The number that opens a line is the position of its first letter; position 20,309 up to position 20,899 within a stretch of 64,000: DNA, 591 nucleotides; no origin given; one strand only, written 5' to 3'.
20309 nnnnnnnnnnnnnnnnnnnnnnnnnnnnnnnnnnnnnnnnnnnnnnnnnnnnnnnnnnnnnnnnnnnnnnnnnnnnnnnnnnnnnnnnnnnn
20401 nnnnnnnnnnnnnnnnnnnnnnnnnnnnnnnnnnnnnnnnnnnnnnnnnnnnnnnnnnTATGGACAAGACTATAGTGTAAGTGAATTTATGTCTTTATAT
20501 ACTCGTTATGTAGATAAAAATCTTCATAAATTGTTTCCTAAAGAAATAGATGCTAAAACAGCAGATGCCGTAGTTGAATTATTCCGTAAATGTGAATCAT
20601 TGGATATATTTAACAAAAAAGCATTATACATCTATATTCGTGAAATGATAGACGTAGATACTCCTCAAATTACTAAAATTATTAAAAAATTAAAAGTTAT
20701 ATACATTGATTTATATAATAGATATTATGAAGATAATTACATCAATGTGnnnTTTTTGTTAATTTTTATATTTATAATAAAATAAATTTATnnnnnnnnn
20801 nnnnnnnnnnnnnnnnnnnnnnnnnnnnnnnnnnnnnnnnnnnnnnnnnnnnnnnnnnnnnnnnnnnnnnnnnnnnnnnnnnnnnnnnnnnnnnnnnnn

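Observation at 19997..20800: gp55-like late sigma candidate sitting at the early/late boundary, with a T4-late-like AT motif on late genes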

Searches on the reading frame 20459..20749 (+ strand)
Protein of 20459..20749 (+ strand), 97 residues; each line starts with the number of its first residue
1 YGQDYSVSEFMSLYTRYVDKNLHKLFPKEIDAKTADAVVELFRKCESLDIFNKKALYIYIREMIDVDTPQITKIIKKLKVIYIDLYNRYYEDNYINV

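Call 52: predict_structure(alignment_id=A2)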
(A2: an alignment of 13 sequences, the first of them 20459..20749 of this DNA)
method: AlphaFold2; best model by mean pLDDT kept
length: 97 residues; sequences in the alignment: 13
mean_pLDDT: 79.5   pTM: 0.68
mean pLDDT of the five models: 79.5, 78.6, 78.5, 78.1, 76.3
residues with pLDDT >= 90: 17; 70-90: 61; 50-70: 16; < 50: 3
segments of 3 or more residues with pLDDT < 50: 1-3
pLDDT, mean of each block of 10 residues (from residue 1): 63 88 91 89 66 70 84 89 85 67
secondary structure, 60 per line:
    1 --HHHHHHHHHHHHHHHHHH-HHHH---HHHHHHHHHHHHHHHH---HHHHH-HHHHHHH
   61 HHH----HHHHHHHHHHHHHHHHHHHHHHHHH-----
elements in order: H3-20 H22-25 H29-44 H48-52 H54-63 H68-92
